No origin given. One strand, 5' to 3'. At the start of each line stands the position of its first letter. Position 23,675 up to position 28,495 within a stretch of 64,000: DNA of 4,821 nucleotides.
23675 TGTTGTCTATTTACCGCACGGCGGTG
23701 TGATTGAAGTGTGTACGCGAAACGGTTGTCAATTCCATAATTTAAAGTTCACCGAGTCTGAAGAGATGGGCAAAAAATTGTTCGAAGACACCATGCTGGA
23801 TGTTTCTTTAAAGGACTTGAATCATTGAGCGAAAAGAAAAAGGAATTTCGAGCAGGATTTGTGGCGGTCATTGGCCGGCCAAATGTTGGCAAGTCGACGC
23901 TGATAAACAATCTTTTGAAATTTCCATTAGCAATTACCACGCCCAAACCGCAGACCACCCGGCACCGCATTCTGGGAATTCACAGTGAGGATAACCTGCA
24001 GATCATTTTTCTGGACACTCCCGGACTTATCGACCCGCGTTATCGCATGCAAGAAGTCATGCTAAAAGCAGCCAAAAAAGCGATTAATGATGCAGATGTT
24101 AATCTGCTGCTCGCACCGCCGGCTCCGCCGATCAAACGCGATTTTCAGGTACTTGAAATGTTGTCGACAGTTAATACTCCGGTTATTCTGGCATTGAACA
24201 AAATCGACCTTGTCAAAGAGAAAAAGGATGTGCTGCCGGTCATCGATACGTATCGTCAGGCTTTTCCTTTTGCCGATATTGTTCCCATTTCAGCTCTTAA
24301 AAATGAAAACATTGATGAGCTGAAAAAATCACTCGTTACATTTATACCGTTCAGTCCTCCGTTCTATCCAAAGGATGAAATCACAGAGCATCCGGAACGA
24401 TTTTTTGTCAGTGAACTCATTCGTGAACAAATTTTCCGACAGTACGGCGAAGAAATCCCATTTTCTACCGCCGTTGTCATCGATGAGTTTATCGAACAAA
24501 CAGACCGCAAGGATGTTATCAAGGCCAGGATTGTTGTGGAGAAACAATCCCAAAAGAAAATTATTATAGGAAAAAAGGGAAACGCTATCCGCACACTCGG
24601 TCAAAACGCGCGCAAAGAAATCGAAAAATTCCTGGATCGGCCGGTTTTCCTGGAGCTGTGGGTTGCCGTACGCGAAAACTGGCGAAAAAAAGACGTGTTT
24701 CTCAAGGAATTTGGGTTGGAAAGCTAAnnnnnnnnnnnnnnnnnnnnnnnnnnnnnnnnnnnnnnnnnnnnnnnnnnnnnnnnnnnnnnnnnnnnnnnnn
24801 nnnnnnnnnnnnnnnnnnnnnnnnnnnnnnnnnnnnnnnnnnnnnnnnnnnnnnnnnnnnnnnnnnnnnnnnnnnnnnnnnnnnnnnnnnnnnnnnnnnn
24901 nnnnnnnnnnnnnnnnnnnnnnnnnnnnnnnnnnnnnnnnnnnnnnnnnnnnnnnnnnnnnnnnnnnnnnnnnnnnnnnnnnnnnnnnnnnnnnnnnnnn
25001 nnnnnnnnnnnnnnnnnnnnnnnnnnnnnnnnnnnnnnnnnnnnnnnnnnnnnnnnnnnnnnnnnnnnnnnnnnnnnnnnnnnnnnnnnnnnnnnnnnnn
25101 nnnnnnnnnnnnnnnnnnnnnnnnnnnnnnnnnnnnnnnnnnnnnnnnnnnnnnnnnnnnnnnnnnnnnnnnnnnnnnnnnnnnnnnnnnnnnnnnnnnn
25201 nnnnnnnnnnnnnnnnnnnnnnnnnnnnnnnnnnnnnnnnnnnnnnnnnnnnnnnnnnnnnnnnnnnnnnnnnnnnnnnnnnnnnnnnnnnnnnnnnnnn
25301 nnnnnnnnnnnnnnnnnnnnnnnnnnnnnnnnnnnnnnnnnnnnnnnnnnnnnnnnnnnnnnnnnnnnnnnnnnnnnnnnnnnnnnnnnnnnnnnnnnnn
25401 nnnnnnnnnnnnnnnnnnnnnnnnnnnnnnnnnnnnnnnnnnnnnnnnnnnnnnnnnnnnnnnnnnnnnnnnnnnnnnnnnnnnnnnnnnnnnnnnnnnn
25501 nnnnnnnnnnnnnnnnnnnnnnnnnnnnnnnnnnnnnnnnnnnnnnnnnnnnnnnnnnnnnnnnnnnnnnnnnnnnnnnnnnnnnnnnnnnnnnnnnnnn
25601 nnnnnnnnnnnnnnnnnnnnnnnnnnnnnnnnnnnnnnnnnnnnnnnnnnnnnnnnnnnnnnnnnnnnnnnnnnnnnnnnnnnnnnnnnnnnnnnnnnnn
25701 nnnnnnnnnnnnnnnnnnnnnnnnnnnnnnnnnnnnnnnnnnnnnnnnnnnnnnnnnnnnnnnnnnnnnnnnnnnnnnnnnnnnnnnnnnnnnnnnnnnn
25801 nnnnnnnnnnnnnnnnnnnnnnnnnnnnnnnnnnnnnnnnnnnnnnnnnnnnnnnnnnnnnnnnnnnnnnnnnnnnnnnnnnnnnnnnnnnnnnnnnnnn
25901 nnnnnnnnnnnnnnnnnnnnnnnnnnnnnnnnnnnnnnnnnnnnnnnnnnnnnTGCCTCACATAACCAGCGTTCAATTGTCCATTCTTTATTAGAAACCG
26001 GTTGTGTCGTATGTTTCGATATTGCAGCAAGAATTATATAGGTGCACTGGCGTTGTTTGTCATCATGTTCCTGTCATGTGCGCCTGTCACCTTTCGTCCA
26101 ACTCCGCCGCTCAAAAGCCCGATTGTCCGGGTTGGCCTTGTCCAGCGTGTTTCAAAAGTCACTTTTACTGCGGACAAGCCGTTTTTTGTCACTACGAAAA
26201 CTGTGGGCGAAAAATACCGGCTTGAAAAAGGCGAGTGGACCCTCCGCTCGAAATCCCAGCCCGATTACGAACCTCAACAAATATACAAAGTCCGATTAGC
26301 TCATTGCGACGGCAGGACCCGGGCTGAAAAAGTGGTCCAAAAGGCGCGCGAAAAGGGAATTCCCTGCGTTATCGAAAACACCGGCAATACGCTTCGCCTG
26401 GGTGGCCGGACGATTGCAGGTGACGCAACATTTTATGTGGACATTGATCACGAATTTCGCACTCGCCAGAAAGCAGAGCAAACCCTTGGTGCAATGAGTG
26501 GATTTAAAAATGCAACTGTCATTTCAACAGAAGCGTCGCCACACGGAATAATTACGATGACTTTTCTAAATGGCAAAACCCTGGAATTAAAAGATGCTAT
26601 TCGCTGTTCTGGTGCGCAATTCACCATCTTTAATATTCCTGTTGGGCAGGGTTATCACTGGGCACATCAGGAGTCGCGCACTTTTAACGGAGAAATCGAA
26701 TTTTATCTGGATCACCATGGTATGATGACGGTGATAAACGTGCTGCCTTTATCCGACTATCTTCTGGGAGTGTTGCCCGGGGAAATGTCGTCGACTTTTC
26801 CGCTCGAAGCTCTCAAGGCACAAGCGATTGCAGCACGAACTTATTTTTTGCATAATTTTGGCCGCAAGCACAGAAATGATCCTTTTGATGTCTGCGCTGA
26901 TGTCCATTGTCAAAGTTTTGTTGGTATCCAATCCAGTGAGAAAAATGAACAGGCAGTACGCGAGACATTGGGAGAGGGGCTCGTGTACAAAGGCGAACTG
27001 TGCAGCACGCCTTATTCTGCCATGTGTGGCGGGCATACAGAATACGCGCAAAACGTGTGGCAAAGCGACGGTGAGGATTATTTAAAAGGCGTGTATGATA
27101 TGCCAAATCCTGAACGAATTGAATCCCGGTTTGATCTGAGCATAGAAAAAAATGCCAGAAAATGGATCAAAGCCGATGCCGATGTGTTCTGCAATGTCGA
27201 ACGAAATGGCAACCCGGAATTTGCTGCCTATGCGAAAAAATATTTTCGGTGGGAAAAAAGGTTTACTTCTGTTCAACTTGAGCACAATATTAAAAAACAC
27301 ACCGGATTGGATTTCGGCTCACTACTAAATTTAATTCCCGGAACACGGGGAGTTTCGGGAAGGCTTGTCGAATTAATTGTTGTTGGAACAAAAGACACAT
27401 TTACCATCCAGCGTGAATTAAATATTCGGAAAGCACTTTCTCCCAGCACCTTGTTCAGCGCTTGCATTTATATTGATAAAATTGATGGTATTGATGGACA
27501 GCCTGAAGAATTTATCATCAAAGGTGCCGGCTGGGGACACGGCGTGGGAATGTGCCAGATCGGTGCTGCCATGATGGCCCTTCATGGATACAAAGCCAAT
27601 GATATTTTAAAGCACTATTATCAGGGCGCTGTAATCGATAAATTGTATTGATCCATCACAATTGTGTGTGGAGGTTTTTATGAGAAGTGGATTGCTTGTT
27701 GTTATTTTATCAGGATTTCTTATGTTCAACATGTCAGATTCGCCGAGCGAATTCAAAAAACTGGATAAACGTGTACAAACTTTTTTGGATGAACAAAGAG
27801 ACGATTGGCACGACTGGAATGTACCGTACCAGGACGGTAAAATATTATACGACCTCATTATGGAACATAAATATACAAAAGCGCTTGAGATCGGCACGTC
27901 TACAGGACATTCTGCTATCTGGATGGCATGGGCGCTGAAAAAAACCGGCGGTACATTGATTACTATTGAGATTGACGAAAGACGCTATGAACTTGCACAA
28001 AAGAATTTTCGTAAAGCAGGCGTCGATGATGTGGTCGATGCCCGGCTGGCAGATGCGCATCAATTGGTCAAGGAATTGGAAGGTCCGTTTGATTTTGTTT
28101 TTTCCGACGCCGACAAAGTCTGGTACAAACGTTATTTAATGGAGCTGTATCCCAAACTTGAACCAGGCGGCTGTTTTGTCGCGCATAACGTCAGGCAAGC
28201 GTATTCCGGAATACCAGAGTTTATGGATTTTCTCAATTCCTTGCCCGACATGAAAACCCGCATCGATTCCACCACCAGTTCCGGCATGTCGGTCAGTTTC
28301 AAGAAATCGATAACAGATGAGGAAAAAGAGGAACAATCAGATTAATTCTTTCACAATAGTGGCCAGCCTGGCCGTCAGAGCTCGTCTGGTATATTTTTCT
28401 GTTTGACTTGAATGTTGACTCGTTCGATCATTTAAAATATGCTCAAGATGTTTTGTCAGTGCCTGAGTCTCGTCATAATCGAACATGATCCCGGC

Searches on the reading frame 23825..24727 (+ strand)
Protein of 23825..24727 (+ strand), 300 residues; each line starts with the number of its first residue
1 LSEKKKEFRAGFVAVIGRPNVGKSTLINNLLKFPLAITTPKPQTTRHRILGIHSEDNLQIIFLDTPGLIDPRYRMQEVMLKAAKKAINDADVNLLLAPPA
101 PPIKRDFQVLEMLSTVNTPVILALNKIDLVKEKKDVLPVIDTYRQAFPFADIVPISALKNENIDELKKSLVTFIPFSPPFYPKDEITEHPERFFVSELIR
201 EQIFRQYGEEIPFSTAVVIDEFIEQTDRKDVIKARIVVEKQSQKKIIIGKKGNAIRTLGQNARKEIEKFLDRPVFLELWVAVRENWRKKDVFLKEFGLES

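Call 54: search_protein_families(library=pfam, proteins=[window:23825-24727:+])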
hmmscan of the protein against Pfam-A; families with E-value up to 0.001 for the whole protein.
window:23825-24727:+ (300 aa): 8 families
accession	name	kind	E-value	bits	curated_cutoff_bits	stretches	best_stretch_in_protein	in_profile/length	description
PF01926.29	MMR_HSR1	-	1.5e-24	86.7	21.9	1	13-126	2-113/113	50S ribosome-binding GTPase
PF07650.23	KH_2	-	1.3e-17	63.8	22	1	210-287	1-78/78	KH domain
PF02421.24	FeoB_N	-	4.1e-12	46.3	27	1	13-169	3-155/156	Ferrous iron transport protein B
PF00009.33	GTP_EFTU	-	4.6e-10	39.8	26.5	1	56-175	67-187/188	Elongation factor Tu GTP binding domain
PF00350.29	Dynamin_N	-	2.4e-09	37.9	27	1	13-46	1-34/168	Dynamin family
PF03193.22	RsgA_GTPase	-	3e-08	34.1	30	0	109-170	45-104/174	RsgA GTPase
PF10662.15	PduV-EutP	-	1.2e-05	25.5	21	1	14-170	5-141/143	Ethanolamine utilisation - propanediol utilisation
PF16897.10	MMR_HSR1_Xtn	-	0.00025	21.4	35.2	1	116-169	54-99/106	C-terminal region of MMR_HSR1 domain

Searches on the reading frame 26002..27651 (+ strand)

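Call 54: search_protein_families(library=pfam, proteins=[window:26002-27651:+])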
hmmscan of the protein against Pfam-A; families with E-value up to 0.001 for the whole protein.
window:26002-27651:+ (549 aa): 1 family
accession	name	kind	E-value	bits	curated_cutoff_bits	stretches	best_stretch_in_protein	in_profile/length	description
PF08486.15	SpoIID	-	1.7e-26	93.1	23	1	240-329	3-97/97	Stage II sporulation protein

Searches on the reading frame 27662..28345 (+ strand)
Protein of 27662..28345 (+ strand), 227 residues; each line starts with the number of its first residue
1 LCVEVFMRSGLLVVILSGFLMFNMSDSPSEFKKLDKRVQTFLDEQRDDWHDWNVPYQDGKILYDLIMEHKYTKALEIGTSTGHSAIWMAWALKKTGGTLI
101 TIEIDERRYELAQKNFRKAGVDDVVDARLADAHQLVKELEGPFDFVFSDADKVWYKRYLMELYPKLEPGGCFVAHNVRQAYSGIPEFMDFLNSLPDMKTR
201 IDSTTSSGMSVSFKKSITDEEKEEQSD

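Call 54: search_protein_families(library=pfam, proteins=[window:27662-28345:+])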
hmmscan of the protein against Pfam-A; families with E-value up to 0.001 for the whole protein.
window:27662-28345:+ (227 aa): 7 families
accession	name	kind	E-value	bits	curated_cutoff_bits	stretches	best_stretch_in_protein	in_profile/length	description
PF01596.23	Methyltransf_3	-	3.6e-20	72.6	22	1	47-177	21-155/204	O-methyltransferase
PF13578.12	Methyltransf_24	-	1e-15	58.9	26.3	1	75-177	1-105/105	Methyltransferase domain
PF13649.12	Methyltransf_25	-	1.2e-07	32.7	27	1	75-170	2-97/97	Methyltransferase domain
PF13847.12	Methyltransf_31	-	1.2e-07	32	27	1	69-179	2-114/145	Methyltransferase domain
PF08241.18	Methyltransf_11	-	4.3e-06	27.7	21.2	1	75-173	1-94/95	Methyltransferase domain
PF01135.25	PCMT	-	9.9e-06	25.9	20.3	1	69-173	72-170/210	Protein-L-isoaspartate(D-aspartate) O-methyltransferase (PCMT)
PF08704.16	GCD14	-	6e-05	23.3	26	1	72-154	42-125/247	tRNA methyltransferase complex GCD14 subunit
